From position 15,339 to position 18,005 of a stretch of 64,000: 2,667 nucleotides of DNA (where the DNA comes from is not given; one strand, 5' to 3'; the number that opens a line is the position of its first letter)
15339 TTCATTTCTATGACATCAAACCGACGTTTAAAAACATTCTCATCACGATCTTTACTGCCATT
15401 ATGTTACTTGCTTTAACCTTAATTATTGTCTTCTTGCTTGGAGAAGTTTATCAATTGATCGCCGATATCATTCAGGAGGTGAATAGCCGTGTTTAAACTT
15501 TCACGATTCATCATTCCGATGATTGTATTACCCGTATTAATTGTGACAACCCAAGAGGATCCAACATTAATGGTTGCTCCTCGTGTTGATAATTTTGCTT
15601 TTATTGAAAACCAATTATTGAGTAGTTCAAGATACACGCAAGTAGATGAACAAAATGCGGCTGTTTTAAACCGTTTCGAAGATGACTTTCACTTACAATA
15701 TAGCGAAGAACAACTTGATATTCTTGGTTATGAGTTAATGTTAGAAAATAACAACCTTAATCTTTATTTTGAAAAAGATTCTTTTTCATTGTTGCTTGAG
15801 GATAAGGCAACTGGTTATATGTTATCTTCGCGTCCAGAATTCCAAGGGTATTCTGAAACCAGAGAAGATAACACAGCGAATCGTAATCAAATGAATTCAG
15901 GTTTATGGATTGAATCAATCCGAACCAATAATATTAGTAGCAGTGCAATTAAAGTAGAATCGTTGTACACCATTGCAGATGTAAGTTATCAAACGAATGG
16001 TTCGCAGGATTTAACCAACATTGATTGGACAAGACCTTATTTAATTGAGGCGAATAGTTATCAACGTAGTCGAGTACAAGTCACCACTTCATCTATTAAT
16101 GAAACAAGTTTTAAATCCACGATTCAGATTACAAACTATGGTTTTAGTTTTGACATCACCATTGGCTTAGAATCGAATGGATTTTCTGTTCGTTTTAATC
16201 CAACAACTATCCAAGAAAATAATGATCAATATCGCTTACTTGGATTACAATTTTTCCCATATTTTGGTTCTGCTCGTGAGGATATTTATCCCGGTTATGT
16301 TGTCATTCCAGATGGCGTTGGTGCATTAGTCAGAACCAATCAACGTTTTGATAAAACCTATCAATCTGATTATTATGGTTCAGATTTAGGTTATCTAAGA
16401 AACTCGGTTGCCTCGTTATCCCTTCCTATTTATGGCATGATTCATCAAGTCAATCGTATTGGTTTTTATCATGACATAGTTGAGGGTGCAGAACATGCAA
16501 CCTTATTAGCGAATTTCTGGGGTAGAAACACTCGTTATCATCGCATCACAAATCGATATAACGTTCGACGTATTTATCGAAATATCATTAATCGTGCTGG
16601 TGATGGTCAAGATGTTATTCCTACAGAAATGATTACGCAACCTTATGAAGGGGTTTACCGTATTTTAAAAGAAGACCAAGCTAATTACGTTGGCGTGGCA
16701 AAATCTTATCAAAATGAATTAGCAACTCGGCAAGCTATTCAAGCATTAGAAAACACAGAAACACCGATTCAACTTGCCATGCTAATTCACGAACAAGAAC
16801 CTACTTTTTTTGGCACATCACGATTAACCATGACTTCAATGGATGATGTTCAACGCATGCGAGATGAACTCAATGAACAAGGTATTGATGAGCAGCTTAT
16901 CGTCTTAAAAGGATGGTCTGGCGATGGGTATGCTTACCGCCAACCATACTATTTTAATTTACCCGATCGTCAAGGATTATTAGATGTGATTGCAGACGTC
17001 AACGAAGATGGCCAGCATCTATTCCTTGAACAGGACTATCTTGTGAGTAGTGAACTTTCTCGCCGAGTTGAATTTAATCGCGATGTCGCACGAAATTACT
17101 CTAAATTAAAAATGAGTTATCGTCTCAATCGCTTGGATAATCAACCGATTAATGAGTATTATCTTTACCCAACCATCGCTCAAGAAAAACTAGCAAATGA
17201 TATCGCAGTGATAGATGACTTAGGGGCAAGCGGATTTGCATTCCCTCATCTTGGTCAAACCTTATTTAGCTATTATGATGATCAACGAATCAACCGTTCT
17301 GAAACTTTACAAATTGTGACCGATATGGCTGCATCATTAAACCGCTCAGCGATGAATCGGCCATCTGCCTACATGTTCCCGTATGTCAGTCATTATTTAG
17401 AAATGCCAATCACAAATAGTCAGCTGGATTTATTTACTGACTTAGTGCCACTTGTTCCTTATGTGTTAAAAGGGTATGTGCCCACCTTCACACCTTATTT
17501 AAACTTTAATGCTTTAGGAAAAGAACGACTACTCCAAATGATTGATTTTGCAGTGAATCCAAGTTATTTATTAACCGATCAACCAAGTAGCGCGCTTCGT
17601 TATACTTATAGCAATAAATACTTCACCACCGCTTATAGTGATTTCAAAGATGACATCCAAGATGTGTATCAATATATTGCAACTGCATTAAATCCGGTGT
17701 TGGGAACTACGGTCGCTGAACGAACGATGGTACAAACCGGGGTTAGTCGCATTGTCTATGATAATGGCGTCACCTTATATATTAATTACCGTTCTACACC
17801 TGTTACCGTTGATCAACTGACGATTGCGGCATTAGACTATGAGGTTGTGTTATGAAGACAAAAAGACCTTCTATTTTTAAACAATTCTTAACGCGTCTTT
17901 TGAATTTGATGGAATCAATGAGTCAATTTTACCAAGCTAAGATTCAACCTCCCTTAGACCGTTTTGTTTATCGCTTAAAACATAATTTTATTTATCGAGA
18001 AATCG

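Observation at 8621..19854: Uncharacterised envelope module nested in the beta-glucan operon: CBM-SBP giant, NHL-TPR-Yip1 fusion and DUF5696-like ectoprotein between two ATPase-less permease pairs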

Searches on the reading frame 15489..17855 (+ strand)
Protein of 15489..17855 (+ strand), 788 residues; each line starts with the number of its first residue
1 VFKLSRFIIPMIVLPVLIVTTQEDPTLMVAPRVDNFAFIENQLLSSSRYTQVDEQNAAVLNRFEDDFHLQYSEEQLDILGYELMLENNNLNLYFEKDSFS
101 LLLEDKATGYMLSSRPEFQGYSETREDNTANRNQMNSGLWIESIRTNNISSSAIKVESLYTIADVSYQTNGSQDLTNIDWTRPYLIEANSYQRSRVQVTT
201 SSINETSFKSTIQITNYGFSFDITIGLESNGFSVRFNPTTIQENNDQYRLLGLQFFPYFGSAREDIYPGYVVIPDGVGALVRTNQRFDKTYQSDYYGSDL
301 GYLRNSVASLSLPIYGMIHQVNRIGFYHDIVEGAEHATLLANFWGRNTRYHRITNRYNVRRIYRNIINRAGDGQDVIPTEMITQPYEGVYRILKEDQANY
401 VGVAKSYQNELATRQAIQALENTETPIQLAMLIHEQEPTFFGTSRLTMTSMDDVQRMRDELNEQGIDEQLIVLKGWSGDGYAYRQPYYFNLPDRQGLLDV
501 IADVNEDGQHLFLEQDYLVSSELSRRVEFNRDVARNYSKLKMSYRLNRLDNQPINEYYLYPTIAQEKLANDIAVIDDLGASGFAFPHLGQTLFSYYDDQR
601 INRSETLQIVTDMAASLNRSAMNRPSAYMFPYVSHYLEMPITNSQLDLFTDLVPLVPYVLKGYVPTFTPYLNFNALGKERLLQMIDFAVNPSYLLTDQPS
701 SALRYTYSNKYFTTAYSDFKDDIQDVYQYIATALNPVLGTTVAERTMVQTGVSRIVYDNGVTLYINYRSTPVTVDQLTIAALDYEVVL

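Call 4: search_protein_families(library=pfam, proteins=[window:15489-17855:+], max_evalue=0.01)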
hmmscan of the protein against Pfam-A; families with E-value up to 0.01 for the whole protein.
window:15489-17855:+ (788 aa): 1 family
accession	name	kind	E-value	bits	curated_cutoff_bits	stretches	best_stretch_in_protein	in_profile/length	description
PF18952.6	DUF5696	-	2e-123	413.5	25.6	1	203-784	7-612/612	Family of unknown function (DUF5696)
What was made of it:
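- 15489..17855 (+): DUF5696 protein, 788 aa: N-terminal TM anchor, beta-sandwich, (beta/alpha)8 barrel and a small C-terminal beta-sandwich. It is a remote GH129/GH101-type homologue. PF18952 2e-123 (call 4).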

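Call 5: search_protein_families(library=ncbifam, proteins=[window:15489-17855:+], max_evalue=0.01)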
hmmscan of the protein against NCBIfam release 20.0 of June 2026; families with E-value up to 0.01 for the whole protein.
window:15489-17855:+ (788 aa): 0 families

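Call 6: search_solved_structures(query=window:15489-17855:+, max_evalue=10)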
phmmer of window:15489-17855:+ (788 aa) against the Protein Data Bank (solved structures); distinct sequences matched with E-value up to 10: 2.
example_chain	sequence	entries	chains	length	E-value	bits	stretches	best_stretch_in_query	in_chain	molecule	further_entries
2mb1_A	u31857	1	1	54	1.7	10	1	244-275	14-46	Virion spike glycoprotein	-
2lcy_A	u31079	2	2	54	2.4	9.5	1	244-276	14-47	Virion spike glycoprotein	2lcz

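Call 9: find_homologous_proteins(query=window:15489-17855:+, max_evalue=0.00001)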
Query window:15489-17855:+ (788 aa): 277 proteins with E <= 0.00001 among 6975 candidates; the best 120 are listed.
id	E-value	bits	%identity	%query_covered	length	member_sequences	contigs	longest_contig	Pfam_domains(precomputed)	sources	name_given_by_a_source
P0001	0.0e+0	1731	98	100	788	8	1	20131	PF18952.7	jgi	-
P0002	0.0e+0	1515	83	100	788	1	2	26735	PF18952.7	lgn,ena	-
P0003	0.0e+0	1514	83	100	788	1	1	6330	PF18952.7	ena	-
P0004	0.0e+0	1513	83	100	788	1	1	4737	PF18952.7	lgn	-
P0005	0.0e+0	1513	83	100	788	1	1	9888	PF18952.7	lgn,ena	-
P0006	0.0e+0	1513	83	100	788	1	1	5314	PF18952.7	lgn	-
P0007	0.0e+0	1512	83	100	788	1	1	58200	PF18952.7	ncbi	ncbi:MAG: hypothetical protein RL379_475 [Bacillota bacterium]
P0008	0.0e+0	1512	83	100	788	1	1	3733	PF18952.7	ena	-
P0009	0.0e+0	1512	83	100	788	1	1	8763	PF18952.7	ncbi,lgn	-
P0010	0.0e+0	1512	83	100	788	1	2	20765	PF18952.7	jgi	-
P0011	0.0e+0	1511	83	100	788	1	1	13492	PF18952.7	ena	-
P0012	0.0e+0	1511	83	100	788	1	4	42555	PF18952.7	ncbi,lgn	-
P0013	0.0e+0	1511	83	100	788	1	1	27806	PF18952.7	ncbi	-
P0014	0.0e+0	1510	83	100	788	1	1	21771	PF18952.7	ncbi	-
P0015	0.0e+0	1510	83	100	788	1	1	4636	PF18952.7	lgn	-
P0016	0.0e+0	1510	82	100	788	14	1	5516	PF18952.7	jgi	jgi:hypothetical protein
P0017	0.0e+0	1509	83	100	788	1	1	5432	PF18952.7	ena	-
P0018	0.0e+0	1509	83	100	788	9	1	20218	PF18952.7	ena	-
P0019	0.0e+0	1509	83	100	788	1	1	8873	PF18952.7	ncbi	-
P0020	0.0e+0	1509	83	100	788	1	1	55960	PF18952.7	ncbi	-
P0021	0.0e+0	1509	83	100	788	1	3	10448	PF18952.7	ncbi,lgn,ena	-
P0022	0.0e+0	1509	83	100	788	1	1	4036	PF18952.7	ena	-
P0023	0.0e+0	1509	82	100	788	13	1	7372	PF18952.7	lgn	-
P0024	0.0e+0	1505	83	100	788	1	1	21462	PF18952.7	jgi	-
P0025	0.0e+0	1505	83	100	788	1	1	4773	PF18952.7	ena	-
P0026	0.0e+0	1504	83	100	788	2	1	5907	PF18952.7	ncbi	-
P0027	0.0e+0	1502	82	100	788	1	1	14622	PF18952.7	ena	-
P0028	0.0e+0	1502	82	100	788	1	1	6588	PF18952.7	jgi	-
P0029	0.0e+0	1501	83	100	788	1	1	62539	PF18952.7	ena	-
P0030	0.0e+0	1490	83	99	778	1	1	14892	PF18952.7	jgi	jgi:hypothetical protein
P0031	0.0e+0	1489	83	99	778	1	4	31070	PF18952.7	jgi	jgi:hypothetical protein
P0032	0.0e+0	1489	83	99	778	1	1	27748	PF18952.7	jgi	-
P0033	0.0e+0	1486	83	99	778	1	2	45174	PF18952.7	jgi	-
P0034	0.0e+0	1481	82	99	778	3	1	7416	PF18952.7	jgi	jgi:hypothetical protein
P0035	0.0e+0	1473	82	100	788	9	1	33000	PF18952.7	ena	-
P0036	0.0e+0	1473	81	100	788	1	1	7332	PF18952.7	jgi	-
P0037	0.0e+0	1467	81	100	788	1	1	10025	PF18952.7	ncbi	ncbi:MAG: hypothetical protein RIS53_747 [Bacillota bacterium]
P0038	0.0e+0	1283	71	100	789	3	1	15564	PF18952.7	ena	-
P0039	0.0e+0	1279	71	100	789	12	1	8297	PF18952.7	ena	-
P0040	0.0e+0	1272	71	100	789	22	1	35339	PF18952.7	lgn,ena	-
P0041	0.0e+0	1271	70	100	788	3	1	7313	PF18952.7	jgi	jgi:hypothetical protein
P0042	0.0e+0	1266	70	100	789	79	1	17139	PF18952.7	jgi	jgi:hypothetical protein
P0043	0.0e+0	1260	71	99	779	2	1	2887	PF18952.7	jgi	jgi:hypothetical protein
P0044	0.0e+0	1247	68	100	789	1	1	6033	PF18952.7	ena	-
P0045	0.0e+0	1246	68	100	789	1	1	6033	PF18952.7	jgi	jgi:hypothetical protein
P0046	0.0e+0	1245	68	100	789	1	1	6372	PF18952.7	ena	-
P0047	0.0e+0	1245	68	100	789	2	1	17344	PF18952.7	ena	-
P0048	0.0e+0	1243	68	100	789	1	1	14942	PF18952.7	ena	-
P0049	0.0e+0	1243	68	100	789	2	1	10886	PF18952.7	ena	-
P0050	0.0e+0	1242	68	100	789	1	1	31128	PF18952.7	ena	-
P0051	0.0e+0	1242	68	100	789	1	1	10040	PF18952.7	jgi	jgi:hypothetical protein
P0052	0.0e+0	1239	69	100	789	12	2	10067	PF18952.7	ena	-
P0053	0.0e+0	1238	69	100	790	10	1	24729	PF18952.7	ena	-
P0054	0.0e+0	1233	69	100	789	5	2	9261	PF18952.7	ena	-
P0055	0.0e+0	1226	69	99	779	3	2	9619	PF18952.7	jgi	jgi:hypothetical protein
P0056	0.0e+0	1222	69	100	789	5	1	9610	PF18952.7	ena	-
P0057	0.0e+0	1213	68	100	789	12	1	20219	PF18952.7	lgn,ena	-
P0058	0.0e+0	1206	66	100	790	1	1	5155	PF18952.7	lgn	-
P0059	0.0e+0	1167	65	98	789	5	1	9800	PF18952.7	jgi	jgi:hypothetical protein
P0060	0.0e+0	1166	65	98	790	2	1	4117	PF18952.7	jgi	jgi:hypothetical protein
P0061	0.0e+0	1161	64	99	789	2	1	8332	PF18952.7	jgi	jgi:hypothetical protein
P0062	0.0e+0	1160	64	100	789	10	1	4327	PF18952.7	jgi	jgi:hypothetical protein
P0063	0.0e+0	1160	64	98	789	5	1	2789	PF18952.7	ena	-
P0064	0.0e+0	1134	62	100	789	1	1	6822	PF18952.7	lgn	-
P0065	0.0e+0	1093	61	99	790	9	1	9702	PF18952.7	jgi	jgi:hypothetical protein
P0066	0.0e+0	1086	61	100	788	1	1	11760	PF18952.7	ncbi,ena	-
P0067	0.0e+0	1086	61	100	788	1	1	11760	PF18952.7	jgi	-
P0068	0.0e+0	1085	61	100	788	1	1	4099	PF18952.7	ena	-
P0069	0.0e+0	1084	61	98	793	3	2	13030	PF18952.7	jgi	jgi:hypothetical protein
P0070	0.0e+0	1084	59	100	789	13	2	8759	PF18952.7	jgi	jgi:hypothetical protein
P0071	0.0e+0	1044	59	100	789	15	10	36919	PF18952.7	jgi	jgi:hypothetical protein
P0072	0.0e+0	1037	58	99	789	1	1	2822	PF18952.7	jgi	jgi:hypothetical protein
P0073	0.0e+0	1035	57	100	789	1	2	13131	PF18952.7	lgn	-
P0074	0.0e+0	1026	57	100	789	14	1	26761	PF18952.7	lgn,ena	-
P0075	0.0e+0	1025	57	100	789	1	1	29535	PF18952.7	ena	-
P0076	0.0e+0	1023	57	100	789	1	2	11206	PF18952.7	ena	-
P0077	0.0e+0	1022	58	99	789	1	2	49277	PF18952.7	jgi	jgi:hypothetical protein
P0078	5.1e-297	1005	56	100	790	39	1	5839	PF18952.7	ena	-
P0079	5.2e-293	992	57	100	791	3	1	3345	PF18952.7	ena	-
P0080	4.9e-287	972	55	99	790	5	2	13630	PF18952.7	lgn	-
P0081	9.7e-285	965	56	100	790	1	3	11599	PF18952.7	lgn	-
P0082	2.9e-284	963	55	100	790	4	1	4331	PF18952.7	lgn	-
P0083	1.5e-283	961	54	100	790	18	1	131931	PF18952.7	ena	-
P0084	4.7e-283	959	56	100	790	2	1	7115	PF18952.7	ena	-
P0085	9.4e-282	955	56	100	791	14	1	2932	PF18952.7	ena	-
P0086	3.7e-277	940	54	100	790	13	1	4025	PF18952.7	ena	-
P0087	3.9e-277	940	55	100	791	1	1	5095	PF18952.7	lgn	-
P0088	1.1e-275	935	55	100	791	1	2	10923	PF18952.7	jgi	jgi:hypothetical protein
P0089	1.4e-275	934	53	100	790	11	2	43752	PF18952.7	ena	-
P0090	3.6e-275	933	54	100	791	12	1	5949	PF18952.7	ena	-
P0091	2.5e-272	924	53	99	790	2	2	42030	PF18952.7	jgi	jgi:hypothetical protein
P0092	7.9e-233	793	47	99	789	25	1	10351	PF18952.7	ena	-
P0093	7.9e-229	780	47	100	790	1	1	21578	PF18952.7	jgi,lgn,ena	jgi:hypothetical protein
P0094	1.7e-226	772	46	100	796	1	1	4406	PF18952.7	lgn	-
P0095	1.3e-220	753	46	95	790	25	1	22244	PF18952.7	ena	-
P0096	5.6e-218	744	44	100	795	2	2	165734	PF18952.7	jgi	-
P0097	9.6e-218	743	44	100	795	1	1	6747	PF18952.7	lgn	-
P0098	3.0e-217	742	45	96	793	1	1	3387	PF18952.7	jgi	jgi:hypothetical protein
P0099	1.2e-216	740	46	99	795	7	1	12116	PF18952.7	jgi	jgi:hypothetical protein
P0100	1.4e-216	739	45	96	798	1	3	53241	PF18952.7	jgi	jgi:hypothetical protein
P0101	4.3e-216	738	44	100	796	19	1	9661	PF18952.7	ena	-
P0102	4.9e-216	738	46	96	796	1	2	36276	PF18952.7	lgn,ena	-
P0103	4.0e-215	735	45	99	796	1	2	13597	PF18952.7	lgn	-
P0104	1.5e-214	733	45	96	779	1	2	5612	PF18952.7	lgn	-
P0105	7.4e-214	730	45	97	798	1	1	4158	PF18952.7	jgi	jgi:hypothetical protein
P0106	9.8e-214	730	43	100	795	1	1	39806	PF18952.7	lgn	-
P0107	1.0e-213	730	45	96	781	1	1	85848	PF18952.7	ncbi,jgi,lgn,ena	-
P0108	1.2e-213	730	45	96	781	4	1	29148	PF18952.7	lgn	-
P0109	1.8e-213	729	46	96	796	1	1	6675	PF18952.7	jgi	-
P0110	2.9e-213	728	44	99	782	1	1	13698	PF18952.7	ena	-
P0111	3.2e-213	728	43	100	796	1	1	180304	PF18952.7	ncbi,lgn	ncbi:MAG: DUF5696 domain-containing protein [Acholeplasmataceae bacterium]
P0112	4.9e-213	728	45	96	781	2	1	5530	PF18952.7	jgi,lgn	-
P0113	5.7e-213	727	43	100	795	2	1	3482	PF18952.7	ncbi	-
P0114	6.5e-213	727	45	96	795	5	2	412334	PF18952.7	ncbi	-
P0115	1.4e-212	726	44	99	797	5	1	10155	PF18952.7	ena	-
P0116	2.0e-212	726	44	100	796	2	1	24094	PF18952.7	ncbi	-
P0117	2.1e-212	726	46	96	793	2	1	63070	PF18952.7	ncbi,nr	ncbi:MAG: DUF5696 domain-containing protein [Tenericutes bacterium]|nr:DUF5696 domain-containing pro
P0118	4.7e-212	724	46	96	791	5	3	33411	PF18952.7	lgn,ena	-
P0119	2.4e-211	722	43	100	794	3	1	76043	PF18952.7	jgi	-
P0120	3.2e-211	722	44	99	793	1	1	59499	PF18952.7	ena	-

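Call 12: find_related_loci(query=A1, collection=genome_contigs, flank=10000)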
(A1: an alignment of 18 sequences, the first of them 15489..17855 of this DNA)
Query A1 (788 aa) in genome_contigs; peptide patterns used: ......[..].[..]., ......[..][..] (x = any residue, [..] = any of these).
94 stretches matched a pattern; 70 encode a relative of the query (tblastn E <= 1e-3); 63 distinct loci.
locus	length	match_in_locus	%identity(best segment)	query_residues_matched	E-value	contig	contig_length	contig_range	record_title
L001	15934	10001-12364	83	1-788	0e+0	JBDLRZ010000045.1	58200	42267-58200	MAG: Bacillota bacterium isolate icacos_2019_sw_WHONDRS-S19S_0094_B_bin.72 scaffold_174017, whole genome shotgun sequenc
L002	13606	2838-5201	81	1-788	0e+0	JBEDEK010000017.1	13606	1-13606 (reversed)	MAG: Bacillota bacterium isolate NASQAN2014_185_B_bin.99 scaffold_671007, whole genome shotgun sequence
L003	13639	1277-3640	82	1-788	0e+0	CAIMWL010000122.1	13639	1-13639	MAG: uncultured Bacillales bacterium isolate LaPlata-a_bin-2501 genome assembly, contig: bin-2501:122/126, whole genome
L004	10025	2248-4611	81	1-788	0e+0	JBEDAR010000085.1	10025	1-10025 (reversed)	MAG: Bacillota bacterium isolate NASQAN2014_035_B_bin.38 scaffold_438214, whole genome shotgun sequence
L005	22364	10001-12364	70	1-788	0e+0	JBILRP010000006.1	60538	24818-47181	MAG: Bacilli bacterium isolate ME2018-06-14_3300042564_group8_bin342 Rohwer_bin1439_scaffold_287_c1, whole genome shotgu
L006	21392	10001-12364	69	1-788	0e+0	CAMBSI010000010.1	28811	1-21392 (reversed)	MAG: Staphylococcus epidermidis isolate GE-07nov19-22 genome assembly, contig: GE-07nov19-C1448, whole genome shotgun se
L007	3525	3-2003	80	122-788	0e+0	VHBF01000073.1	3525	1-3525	MAG: Bacillota bacterium isolate M_surface_6_m1_040 M_surface_6_m1_040_Ga0194115_10034047, whole genome shotgun sequence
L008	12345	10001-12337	71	1-779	0e+0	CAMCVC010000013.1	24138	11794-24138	MAG: Staphylococcus epidermidis isolate ME-08apr19-191 genome assembly, contig: ME-08apr19-C4363, whole genome shotgun s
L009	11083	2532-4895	82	1-788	0e+0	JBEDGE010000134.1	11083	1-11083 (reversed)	MAG: Bacillota bacterium isolate NASQAN2014_190_B_bin.69 scaffold_706329, whole genome shotgun sequence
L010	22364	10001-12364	83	1-788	0e+0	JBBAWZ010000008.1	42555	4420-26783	MAG: Bacilli bacterium isolate EUL_362 ctg8-EUL_362, whole genome shotgun sequence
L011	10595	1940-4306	56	1-787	0e+0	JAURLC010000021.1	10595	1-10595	MAG: Bacillota bacterium isolate SFB_Oligo_Co_111 k141_1216801, whole genome shotgun sequence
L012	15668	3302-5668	54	1-787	0e+0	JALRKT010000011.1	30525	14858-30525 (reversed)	MAG: Bacilli bacterium isolate YM.12 NODE_11_length_30525_cov_6.892768, whole genome shotgun sequence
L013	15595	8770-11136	53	1-787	0e+0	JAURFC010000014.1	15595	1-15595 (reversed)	MAG: Bacillota bacterium isolate SFB_3D_100_73 k141_1843616_length_15595_cov_20.7313, whole genome shotgun sequence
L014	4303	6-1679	66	231-787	0e+0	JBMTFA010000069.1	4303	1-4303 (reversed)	MAG: Bacilli bacterium isolate LKB_V2_S15_100percent_par_LKB_V2_S15_metabat.108 NODE_16986_length_4303_cov_6.738701, who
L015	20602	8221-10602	44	1-787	0e+0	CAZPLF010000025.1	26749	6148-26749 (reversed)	MAG TPA_asm: uncultured Mariniplasma sp. isolate SRP178699_co1_430 genome assembly, contig: NODE_1998_length_26749_cov_1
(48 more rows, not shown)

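Call 22: predict_structure(alignment_id=A1)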
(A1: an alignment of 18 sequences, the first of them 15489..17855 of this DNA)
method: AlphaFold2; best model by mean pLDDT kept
length: 788 residues; sequences in the alignment: 18
mean_pLDDT: 73.6   pTM: 0.77
mean pLDDT of the five models: 73.6, 67.8, 64.6, 58.2, 57.5
residues with pLDDT >= 90: 191; 70-90: 310; 50-70: 156; < 50: 131
segments of 3 or more residues with pLDDT < 50: 1-50, 300-307, 367-371, 436-446, 524-540, 631-647, 668-676, 691-696
pLDDT, mean of each block of 10 residues (from residue 1): 39 34 28 33 42 80 83 90 96 96 93 78 60 88 89 89 88 72 82 96 97 96 96 96 94 94 80 73 80 69 48 87 92 88 72 90 56 67 92 91 86 66 65 57 52 88 81 65 56 86 86 77 47 42 56 65 83 85 71 62 80 76 58 47 47 67 56 50 71 47 52 67 80 83 84 88 88 91 90
secondary structure, 60 per line:
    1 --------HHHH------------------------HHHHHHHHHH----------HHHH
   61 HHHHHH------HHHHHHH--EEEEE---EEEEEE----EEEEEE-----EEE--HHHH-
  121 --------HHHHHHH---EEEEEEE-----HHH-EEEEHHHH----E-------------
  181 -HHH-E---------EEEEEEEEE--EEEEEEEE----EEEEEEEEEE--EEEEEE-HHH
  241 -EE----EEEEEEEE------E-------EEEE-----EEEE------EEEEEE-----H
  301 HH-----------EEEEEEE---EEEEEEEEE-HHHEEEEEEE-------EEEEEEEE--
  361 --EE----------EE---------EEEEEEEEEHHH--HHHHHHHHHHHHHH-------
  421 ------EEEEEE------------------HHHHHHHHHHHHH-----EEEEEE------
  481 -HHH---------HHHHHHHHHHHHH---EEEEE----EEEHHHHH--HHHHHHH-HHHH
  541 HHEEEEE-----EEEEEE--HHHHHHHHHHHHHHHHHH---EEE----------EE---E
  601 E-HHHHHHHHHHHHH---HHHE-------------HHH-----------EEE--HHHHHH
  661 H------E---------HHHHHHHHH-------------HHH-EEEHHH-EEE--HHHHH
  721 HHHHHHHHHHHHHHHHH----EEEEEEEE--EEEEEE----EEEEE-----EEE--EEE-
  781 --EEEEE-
elements in order (helices of 4 or more, strands of 3 or more residues): H9-12 H37-46 H57-66 H73-79 E82-86 E90-95 E100-105 E111-113 H116-119 H129-135 E139-145 E155-158 H159-162 E196-204 E207-214 E219-228 E231-236 E248-255 E270-273 E279-282 E289-294 E314-320 E324-332 E337-343 E351-358 E386-394 H400-413 E427-432 H451-463 E469-474 H494-506 E510-514 E519-521 H522-526 H529-535 H537-542 E543-547 E553-558 H561-578 E582-584 H603-615 E650-652 H655-661 H678-686 E704-706 E711-713 H716-737 E742-749 E752-757 E762-766 E772-774 E777-779 E783-787
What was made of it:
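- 15489..17855 (+): AF2 pLDDT 73.6, pTM 0.77 (call 22).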
